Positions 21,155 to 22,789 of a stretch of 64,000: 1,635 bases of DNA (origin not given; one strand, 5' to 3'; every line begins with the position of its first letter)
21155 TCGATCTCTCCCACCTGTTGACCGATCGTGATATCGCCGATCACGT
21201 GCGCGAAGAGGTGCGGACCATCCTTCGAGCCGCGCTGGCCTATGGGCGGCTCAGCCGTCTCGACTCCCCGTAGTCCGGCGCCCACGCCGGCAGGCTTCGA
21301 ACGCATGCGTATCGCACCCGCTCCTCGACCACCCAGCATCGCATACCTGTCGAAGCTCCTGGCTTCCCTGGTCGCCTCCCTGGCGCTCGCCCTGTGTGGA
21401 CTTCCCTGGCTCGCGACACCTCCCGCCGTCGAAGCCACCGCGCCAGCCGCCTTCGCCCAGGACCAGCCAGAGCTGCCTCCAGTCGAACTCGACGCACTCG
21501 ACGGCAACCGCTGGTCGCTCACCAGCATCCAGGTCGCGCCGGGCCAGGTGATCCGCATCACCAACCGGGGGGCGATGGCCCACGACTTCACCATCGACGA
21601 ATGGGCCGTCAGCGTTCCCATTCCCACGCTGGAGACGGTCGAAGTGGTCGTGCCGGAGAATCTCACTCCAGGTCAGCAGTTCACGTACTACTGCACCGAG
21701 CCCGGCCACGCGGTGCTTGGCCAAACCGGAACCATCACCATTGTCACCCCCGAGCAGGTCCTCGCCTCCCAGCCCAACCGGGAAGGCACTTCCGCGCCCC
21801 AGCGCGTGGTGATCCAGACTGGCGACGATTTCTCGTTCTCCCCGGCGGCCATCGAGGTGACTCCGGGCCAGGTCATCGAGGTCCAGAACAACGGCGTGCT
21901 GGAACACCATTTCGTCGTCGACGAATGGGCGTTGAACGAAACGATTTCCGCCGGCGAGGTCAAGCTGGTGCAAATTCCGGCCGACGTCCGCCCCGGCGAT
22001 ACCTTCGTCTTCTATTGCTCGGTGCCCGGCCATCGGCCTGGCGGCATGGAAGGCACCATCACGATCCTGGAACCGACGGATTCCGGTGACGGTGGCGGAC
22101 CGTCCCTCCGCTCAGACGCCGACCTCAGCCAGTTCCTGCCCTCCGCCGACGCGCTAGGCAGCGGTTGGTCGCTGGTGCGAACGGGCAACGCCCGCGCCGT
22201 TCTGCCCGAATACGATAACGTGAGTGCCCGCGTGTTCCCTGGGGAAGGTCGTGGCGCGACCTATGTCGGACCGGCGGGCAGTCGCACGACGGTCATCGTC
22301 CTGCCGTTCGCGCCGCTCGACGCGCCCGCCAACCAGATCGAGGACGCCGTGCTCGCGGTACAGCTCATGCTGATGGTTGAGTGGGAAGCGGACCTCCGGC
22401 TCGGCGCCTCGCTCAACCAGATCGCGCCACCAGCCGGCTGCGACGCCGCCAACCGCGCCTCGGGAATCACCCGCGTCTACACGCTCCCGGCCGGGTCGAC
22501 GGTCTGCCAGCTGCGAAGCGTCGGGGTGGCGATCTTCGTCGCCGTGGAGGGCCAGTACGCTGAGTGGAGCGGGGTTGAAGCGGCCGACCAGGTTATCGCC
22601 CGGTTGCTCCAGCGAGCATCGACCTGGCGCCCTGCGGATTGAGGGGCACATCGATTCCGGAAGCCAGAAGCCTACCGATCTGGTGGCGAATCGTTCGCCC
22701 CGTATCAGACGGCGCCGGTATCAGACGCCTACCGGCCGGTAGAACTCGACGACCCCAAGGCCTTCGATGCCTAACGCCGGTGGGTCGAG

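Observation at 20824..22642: Secreted tandem-cupredoxin protein with one Gln-axial site and an unassignable C-terminal domain, paired with an XRE regulator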

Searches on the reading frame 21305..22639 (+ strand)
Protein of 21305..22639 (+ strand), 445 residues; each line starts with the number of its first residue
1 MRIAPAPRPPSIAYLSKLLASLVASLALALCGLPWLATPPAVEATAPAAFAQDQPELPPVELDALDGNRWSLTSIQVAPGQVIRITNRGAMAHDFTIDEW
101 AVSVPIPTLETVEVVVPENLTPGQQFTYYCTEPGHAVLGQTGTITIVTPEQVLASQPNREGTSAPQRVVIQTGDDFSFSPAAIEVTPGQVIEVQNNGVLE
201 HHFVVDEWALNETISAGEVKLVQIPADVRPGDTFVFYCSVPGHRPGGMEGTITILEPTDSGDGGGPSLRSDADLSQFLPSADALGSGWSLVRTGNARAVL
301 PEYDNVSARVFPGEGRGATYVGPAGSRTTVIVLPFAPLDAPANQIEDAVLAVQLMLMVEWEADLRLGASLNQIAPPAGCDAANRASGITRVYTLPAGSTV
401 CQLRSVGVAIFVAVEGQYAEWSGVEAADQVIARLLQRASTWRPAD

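Call 3: search_protein_families(library=pfam, proteins=[window:21305-22639:+], max_evalue=0.1)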
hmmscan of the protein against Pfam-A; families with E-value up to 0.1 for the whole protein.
window:21305-22639:+ (445 aa): 3 families
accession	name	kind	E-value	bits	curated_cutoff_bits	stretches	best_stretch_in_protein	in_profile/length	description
PF00127.26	Copper-bind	-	1.1e-10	42.3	21.2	1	170-254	7-98/99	Copper binding proteins, plastocyanin/azurin family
PF13473.12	Cupredoxin_1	-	1.9e-08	34.7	27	1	165-242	20-96/104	Cupredoxin-like domain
PF24291.1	Ig_CFAP65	-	0.0087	16.3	27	0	165-213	4-54/121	Cilia- and flagella-associated protein 65-like, Ig-like domain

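Call 4: search_protein_families(library=ncbifam, proteins=[window:21305-22639:+], max_evalue=0.1)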
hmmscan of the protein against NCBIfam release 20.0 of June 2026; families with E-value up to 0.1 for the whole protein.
window:21305-22639:+ (445 aa): 6 families
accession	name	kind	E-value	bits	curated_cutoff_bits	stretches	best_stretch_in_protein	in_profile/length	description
TIGR02656.1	cyanin_plasto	equivalog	4.4e-08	33.5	87.85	1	176-254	12-98/99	plastocyanin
NF051440.1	CuResCopIPSEAE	equivalog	5.3e-06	26.3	280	0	162-209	37-85/180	copper-resistant cuproprotein CopI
TIGR02695.1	azurin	equivalog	2.8e-05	24.5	105.1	0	209-253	80-124/125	azurin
TIGR03096.1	nitroso_cyanin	equivalog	0.00049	19.9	142.85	1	180-240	60-120/135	nitrosocyanin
TIGR03095.1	rusti_cyanin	equivalog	0.015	15.5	146.7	0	125-145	126-146/148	rusticyanin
TIGR03102.1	halo_cynanin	subfamily_domain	0.068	13.2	93.8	0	170-209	26-70/115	halocyanin domain-containing protein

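Call 5: find_homologous_proteins(query=window:21305-22639:+, max_evalue=0.001)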
Query window:21305-22639:+ (445 aa): 92 proteins with E <= 0.001 among 8000 candidates.
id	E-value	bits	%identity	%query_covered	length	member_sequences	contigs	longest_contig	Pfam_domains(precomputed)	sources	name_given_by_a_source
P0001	6.3e-253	857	87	100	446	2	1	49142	PF00127.27,PF13473.13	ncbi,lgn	-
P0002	9.8e-237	804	81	100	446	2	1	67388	PF00127.27,PF13473.13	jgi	jgi:plastocyanin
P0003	3.1e-193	661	72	88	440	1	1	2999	PF00127.27,PF13473.13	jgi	jgi:plastocyanin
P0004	3.7e-193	660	89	73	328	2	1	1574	PF00127.27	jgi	jgi:plastocyanin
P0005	3.8e-188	644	69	91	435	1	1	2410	PF00127.27,PF13473.13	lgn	-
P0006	3.1e-186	638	68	96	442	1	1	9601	PF00127.27,PF13473.13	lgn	-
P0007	1.5e-185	635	72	86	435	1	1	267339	PF13473.13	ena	-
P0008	3.2e-185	634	67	93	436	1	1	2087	PF00127.27,PF13473.13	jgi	jgi:plastocyanin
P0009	2.4e-184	631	68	93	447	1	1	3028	PF00127.27,PF13473.13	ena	-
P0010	2.5e-183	628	69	90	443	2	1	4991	PF00127.27,PF13473.13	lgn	-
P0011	1.4e-182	626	70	88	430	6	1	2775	PF00127.27,PF13473.13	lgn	-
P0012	4.9e-177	607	62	96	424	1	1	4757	PF00127.27,PF13473.13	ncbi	ncbi:MAG: hypothetical protein WKF63_05590 [Thermomicrobiales bacterium]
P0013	3.1e-176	605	63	94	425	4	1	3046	PF00127.27,PF13473.13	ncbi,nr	ncbi:MAG: hypothetical protein M3490_09535 [Chloroflexota bacterium]|nr:hypothetical protein [Chloro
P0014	8.0e-175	600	66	89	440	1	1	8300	PF00127.27,PF13473.13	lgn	-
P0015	1.6e-174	599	62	94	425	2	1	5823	PF00127.27,PF13473.13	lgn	-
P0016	5.0e-173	594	65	90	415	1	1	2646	PF00127.27,PF13473.13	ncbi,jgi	jgi:plastocyanin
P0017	4.5e-172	591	61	96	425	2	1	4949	PF00127.27,PF13473.13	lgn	-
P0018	2.6e-171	588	62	93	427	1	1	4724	PF00127.27,PF13473.13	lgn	-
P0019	3.5e-168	578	62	91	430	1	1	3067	PF00127.27,PF13473.13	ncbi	-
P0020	5.1e-168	578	59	96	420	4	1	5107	PF00127.27,PF13473.13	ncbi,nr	ncbi:MAG: hypothetical protein H0T72_03270 [Chloroflexia bacterium]|nr:hypothetical protein [Chlorof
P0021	1.9e-167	576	60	97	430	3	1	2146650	PF00127.27,PF13473.13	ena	-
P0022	1.1e-166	573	58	96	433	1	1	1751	PF00127.27,PF13473.13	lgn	-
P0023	4.9e-166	571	65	86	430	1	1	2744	PF13473.13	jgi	jgi:plastocyanin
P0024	8.5e-166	570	60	94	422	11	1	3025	PF00127.27,PF13473.13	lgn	-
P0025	9.7e-166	570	60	94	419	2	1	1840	PF00127.27,PF13473.13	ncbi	-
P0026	1.6e-165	569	62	90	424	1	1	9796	PF00127.27,PF13473.13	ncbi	-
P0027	2.3e-165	569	61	96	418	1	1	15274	PF00127.27,PF13473.13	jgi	jgi:plastocyanin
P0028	2.7e-164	565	61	93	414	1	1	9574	PF00127.27,PF13473.13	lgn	-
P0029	9.1e-164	564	62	95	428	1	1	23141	PF00127.27,PF13473.13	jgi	-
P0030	2.3e-162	559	61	93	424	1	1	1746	PF00127.27,PF13473.13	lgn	-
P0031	2.6e-162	559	62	88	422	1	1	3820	PF00127.27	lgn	-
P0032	4.5e-162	558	64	87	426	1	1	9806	PF00127.27,PF13473.13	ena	-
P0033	1.7e-161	556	63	86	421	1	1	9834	PF00127.27,PF13473.13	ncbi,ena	-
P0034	3.4e-161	555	62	88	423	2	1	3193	PF13473.13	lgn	-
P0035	3.0e-160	552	64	86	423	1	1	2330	PF00127.27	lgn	-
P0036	4.2e-159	548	61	87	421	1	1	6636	PF00127.27,PF13473.13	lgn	-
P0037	9.5e-159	547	62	86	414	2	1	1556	PF00127.27,PF13473.13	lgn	-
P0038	3.9e-158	545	60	88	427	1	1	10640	PF00127.27,PF13473.13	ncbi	-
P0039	6.0e-158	544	59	94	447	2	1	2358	PF00127.27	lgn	-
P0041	4.2e-157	542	62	87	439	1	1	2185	PF00127.27,PF13473.13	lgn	-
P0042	9.6e-157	540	58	94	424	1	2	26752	PF00127.27,PF13473.13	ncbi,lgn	-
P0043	2.7e-156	539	61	88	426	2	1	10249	PF00127.27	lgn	-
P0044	5.0e-155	535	59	94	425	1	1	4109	PF00127.27,PF13473.13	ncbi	-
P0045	6.1e-154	531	57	95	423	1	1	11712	PF00127.27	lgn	-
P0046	9.4e-154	531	60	88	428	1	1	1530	PF00127.27,PF13473.13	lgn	-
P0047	1.2e-153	530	57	95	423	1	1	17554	PF00127.27,PF13473.13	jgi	-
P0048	1.5e-153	530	57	96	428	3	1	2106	PF00127.27,PF13473.13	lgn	-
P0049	1.4e-152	527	58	88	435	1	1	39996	PF00127.27,PF13473.13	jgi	jgi:hypothetical protein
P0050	6.6e-152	524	58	98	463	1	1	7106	PF00127.27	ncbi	-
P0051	9.0e-152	524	60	86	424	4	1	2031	PF00127.27,PF13473.13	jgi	-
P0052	9.0e-152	524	57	92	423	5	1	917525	PF00127.27,PF13473.13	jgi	-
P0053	2.4e-150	519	59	87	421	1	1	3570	PF00127.27,PF13473.13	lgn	-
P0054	5.6e-134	465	54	90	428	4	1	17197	PF00127.27,PF13473.13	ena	-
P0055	1.1e-132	461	52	95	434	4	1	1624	PF00127.27,PF13473.13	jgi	jgi:plastocyanin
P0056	4.4e-131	456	54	85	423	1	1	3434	PF00127.27,PF13473.13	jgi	-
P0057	2.4e-130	453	51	95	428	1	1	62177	PF00127.27,PF13473.13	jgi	jgi:plastocyanin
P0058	8.8e-129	448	53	95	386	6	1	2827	PF13473.13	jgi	-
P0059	6.4e-128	445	51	94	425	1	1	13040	PF00127.27,PF13473.13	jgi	jgi:plastocyanin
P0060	9.7e-128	445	50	86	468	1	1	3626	PF00127.27,PF13473.13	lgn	-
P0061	2.7e-124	433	50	87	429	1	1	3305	PF00127.27,PF13473.13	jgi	jgi:plastocyanin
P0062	2.5e-121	424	48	96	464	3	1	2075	PF00127.27,PF13473.13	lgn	-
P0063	4.2e-121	423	46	95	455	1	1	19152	PF00127.27,PF13473.13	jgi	jgi:plastocyanin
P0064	6.6e-121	422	48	95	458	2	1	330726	PF00127.27,PF13473.13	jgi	jgi:plastocyanin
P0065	8.4e-121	422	48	88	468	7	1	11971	PF13473.13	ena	-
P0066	9.8e-117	409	49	87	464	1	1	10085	PF00127.27,PF13473.13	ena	-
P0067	1.4e-116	408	50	85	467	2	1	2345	PF00127.27,PF13473.13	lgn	-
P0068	4.1e-115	403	48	88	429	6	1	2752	PF00127.27,PF13473.13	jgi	jgi:plastocyanin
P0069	4.7e-115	403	46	95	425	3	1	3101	PF13473.13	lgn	-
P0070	6.0e-114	399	49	87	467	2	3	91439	PF13473.13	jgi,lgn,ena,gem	-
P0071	7.9e-114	399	47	85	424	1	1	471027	PF00127.27,PF13473.13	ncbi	ncbi:MAG: cupredoxin domain-containing protein [Thermomicrobiales bacterium]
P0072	3.8e-110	387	50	87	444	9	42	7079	PF00127.27,PF13473.13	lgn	-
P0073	1.9e-109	384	47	86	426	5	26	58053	PF00127.27,PF13473.13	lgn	-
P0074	5.6e-107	376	46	86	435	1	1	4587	PF13473.13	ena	-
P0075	2.3e-106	374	47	89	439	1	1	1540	PF13473.13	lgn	-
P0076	1.4e-105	372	45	98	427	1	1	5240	PF00127.27,PF13473.13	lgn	-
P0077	1.6e-105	372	47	86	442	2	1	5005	PF00127.27,PF13473.13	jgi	jgi:plastocyanin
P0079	2.9e-103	364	45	95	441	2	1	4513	PF13473.13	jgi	jgi:plastocyanin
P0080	4.0e-103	364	46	94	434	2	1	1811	PF00127.27,PF13473.13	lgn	-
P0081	8.0e-102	359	45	87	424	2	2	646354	PF13473.13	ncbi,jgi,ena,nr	ncbi:MAG TPA: hypothetical protein VNZ58_08590 [Thermomicrobiales bacterium]|nr:hypothetical protein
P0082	1.1e-101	359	46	87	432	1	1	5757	PF13473.13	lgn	-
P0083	8.7e-100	353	43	96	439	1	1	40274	PF13473.13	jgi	jgi:plastocyanin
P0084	4.4e-96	340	42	93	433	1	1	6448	PF00127.27,PF13473.13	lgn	-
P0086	9.6e-95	336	54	64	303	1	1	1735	PF00127.27,PF13473.13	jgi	-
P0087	4.0e-91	324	51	64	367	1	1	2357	PF00127.27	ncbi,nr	ncbi:MAG TPA: cupredoxin domain-containing protein, partial [Thermomicrobiales bacterium]|nr:cupredo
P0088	2.5e-89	318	46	73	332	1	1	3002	PF00127.27,PF13473.13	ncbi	ncbi:MAG: plastocyanin/azurin family copper-binding protein, partial [Thermomicrobiales bacterium]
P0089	5.5e-81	291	57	51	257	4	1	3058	PF00127.27,PF13473.13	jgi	-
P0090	6.6e-52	195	43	44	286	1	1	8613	PF00127.27,PF13473.13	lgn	-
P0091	4.4e-5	41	35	21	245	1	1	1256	PF00127.27,PF00034.27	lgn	-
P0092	9.9e-4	36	39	14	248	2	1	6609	PF00127.27,PF00034.27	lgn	-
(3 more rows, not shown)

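Call 9: search_solved_structures(query=A1, max_evalue=1, show_alignments=3)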
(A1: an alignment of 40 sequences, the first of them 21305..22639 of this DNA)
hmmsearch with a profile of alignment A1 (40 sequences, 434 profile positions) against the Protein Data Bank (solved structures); distinct sequences matched with E-value up to 1: 105 (the best 60 are shown).
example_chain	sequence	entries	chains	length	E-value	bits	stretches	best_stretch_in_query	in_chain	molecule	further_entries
6tfd_A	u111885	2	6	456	2.8e-10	42.4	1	171-252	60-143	Copper-containing nitrite reductase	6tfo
2dv6_A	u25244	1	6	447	1.7e-09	39.8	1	170-254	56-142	Nitrite reductase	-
6yez_P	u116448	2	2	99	7.6e-06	27.8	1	163-242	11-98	Plastocyanin, chloroplastic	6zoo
1plc_A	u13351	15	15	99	0.00025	22.8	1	163-242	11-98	PLASTOCYANIN | Plastocyanin A | Plastocyanin A, chloroplastic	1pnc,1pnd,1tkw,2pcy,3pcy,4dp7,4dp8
1ag6_A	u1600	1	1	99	0.00036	22.3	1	163-242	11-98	PLASTOCYANIN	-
1ylb_B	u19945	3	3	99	0.00047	21.9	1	163-242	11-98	Plastocyanin, chloroplast | PLASTOCYANIN | Plastocyanin, chloroplastic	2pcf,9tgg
9pcy_A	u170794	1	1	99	0.00062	21.5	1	163-242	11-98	PLASTOCYANIN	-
1oow_A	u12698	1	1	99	0.0011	20.7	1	165-242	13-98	Plastocyanin, chloroplast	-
2gim_A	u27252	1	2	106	0.0011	20.6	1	164-243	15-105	Plastocyanin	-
1fa4_A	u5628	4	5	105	0.0011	20.6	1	165-243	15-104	PLASTOCYANIN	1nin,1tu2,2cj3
1tef_A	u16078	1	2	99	0.0014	20.3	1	163-242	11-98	Plastocyanin, chloroplast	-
1jxg_A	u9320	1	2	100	0.0015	20.3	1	163-242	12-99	PLASTOCYANIN A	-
1teg_A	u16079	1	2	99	0.0018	19.9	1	163-242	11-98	Plastocyanin, chloroplast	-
1pla_A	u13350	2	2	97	0.0019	19.9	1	164-242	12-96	PLASTOCYANIN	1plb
4hcf_A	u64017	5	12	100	0.0027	19.4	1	151-242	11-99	Cupredoxin 1 | Cytochrome B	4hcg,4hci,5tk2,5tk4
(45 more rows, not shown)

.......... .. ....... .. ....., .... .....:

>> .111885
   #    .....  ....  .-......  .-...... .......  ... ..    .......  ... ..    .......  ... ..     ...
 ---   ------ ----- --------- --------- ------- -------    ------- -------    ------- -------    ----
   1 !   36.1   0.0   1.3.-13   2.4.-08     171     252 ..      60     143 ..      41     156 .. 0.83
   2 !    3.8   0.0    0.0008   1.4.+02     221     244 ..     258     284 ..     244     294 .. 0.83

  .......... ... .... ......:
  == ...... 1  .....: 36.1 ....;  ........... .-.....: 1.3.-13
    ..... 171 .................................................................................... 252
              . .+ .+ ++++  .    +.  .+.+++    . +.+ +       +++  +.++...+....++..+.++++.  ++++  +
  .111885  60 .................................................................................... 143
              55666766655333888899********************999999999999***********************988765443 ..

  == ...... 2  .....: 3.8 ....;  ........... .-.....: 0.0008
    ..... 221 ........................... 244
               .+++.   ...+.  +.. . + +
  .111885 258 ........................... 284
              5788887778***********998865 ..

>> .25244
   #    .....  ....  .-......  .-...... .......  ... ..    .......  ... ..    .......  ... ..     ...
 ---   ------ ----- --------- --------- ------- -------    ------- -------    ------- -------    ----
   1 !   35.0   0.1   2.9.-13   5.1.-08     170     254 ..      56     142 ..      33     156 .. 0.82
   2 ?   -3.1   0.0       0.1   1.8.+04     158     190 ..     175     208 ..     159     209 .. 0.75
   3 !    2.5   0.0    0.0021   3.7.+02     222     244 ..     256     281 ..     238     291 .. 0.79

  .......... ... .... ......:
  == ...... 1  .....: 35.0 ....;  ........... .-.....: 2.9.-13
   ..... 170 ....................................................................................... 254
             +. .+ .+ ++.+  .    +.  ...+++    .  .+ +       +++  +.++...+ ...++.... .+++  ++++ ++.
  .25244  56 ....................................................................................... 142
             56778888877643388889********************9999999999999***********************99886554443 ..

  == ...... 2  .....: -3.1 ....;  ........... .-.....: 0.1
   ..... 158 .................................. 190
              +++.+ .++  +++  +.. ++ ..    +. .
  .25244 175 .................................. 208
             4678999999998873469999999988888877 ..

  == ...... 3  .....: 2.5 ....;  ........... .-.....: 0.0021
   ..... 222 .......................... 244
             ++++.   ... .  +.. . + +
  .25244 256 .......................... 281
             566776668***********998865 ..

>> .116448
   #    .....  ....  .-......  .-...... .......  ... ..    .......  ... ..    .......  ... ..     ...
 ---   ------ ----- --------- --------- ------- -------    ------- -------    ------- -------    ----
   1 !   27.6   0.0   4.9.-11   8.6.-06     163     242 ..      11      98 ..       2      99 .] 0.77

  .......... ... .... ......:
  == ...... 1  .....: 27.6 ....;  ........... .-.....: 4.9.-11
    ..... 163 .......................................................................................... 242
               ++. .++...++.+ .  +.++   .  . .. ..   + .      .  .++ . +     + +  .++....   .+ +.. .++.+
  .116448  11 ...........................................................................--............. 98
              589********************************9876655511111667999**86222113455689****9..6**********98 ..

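Call 15: find_encoding_contigs(protein=P0021, flank=6000, max_places=2)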
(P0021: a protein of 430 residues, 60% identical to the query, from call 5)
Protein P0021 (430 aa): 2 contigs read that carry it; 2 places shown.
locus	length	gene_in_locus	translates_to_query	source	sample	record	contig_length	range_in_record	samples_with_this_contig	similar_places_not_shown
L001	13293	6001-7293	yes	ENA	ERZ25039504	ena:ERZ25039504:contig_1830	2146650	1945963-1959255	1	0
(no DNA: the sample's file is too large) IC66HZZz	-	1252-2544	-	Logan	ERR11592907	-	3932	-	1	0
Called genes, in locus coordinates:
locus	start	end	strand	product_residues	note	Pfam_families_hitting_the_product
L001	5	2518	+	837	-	PF00989:PAS, PF13426:PAS_9, PF00989:PAS, PF08447:PAS_3, PF08448:PAS_4, PF13426:PAS_9, PF00990:GGDEF, PF00563:EAL, +2 more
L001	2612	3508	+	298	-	PF08450:SGL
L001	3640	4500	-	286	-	PF01261:AP_endonuc_2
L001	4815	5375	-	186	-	PF13302:Acetyltransf_3, PF13420:Acetyltransf_4, PF00583:Acetyltransf_1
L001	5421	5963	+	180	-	PF01381:HTH_3, PF12844:HTH_19, PF13443:HTH_26 (weak), PF13560:HTH_31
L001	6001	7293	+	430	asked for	PF13473:Cupredoxin_1 (faint), PF00127:Copper-bind (faint)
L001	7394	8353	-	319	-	-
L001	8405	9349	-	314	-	PF02653:BPD_transp_2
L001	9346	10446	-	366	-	PF02653:BPD_transp_2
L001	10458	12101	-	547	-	PF00005:ABC_tran, PF13304:AAA_21 (faint), PF00005:ABC_tran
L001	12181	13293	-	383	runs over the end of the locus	PF02608:Bmp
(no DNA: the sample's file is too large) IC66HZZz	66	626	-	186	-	PF13302:Acetyltransf_3, PF13420:Acetyltransf_4, PF00583:Acetyltransf_1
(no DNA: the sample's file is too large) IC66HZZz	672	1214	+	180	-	PF01381:HTH_3, PF12844:HTH_19, PF13443:HTH_26 (weak), PF13560:HTH_31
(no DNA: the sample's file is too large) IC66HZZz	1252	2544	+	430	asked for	PF13473:Cupredoxin_1 (faint), PF00127:Copper-bind (faint)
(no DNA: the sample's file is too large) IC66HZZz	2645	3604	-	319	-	-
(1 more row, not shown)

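Call 16: find_encoding_contigs(protein=P0064, flank=6000, max_places=2)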
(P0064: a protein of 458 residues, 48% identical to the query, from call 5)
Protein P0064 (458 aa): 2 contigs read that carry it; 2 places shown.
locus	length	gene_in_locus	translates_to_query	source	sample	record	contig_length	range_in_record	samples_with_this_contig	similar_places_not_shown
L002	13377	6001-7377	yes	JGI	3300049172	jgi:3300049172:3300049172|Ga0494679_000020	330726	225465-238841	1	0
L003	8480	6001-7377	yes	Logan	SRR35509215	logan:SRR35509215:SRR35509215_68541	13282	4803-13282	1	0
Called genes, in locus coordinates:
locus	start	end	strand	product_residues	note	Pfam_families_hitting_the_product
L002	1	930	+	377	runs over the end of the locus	PF02608:Bmp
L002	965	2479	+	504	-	PF00005:ABC_tran, PF13304:AAA_21 (faint), PF00005:ABC_tran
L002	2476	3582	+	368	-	PF02653:BPD_transp_2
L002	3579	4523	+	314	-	PF02653:BPD_transp_2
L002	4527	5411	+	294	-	-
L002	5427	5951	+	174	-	PF13560:HTH_31, PF01381:HTH_3, PF12844:HTH_19 (weak)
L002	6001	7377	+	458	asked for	PF13473:Cupredoxin_1 (faint), PF00127:Copper-bind (weak)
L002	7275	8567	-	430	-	PF07690:MFS_1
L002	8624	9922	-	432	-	PF06347:SH3_4 (faint), PF08239:SH3_3, PF01551:Peptidase_M23 (weak)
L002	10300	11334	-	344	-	PF01636:APH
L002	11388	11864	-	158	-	PF13302:Acetyltransf_3, PF00583:Acetyltransf_1, PF13420:Acetyltransf_4 (weak)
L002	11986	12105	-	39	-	-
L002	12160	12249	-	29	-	-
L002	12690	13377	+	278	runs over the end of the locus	-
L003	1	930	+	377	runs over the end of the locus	PF02608:Bmp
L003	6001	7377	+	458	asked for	PF13473:Cupredoxin_1 (faint), PF00127:Copper-bind (weak)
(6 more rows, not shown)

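Call 17: find_encoding_contigs(protein=P0081, flank=6000, max_places=2)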
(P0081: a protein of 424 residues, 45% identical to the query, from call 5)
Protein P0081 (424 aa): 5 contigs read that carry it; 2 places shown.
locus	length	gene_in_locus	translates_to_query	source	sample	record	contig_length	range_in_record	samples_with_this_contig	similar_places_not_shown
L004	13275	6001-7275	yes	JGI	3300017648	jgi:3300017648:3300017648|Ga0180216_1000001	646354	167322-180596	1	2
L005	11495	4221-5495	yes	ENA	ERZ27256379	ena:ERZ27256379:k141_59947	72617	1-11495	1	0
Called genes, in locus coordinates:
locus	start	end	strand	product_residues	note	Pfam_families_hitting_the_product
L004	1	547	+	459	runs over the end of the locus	PF13796:Sensor, PF07730:HisKA_3, PF02518:HATPase_c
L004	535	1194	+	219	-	PF00072:Response_reg, PF04545:Sigma70_r4 (faint), PF08281:Sigma70_r4_2 (weak), PF00196:GerE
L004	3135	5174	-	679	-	PF00122:E1-E2_ATPase, PF00702:Hydrolase, PF12710:HAD (faint)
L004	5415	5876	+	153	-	PF12844:HTH_19 (weak), PF13443:HTH_26 (weak), PF13560:HTH_31, PF01381:HTH_3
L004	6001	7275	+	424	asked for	PF13473:Cupredoxin_1 (faint)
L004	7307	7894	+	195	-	PF13302:Acetyltransf_3, PF13420:Acetyltransf_4, PF00583:Acetyltransf_1 (weak)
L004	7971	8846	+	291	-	PF01261:AP_endonuc_2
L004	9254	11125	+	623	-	PF00860:Xan_ur_permease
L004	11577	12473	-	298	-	PF08450:SGL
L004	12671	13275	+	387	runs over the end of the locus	PF04542:Sigma70_r2 (weak), PF08281:Sigma70_r4_2, PF24042:DUF7351 (weak)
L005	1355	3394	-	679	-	PF00122:E1-E2_ATPase, PF00702:Hydrolase, PF12710:HAD (faint)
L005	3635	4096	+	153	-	PF12844:HTH_19 (weak), PF13443:HTH_26 (weak), PF13560:HTH_31, PF01381:HTH_3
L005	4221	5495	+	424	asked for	PF13473:Cupredoxin_1 (faint)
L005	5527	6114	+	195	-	PF13302:Acetyltransf_3, PF13420:Acetyltransf_4, PF00583:Acetyltransf_1 (weak)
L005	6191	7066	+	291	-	PF01261:AP_endonuc_2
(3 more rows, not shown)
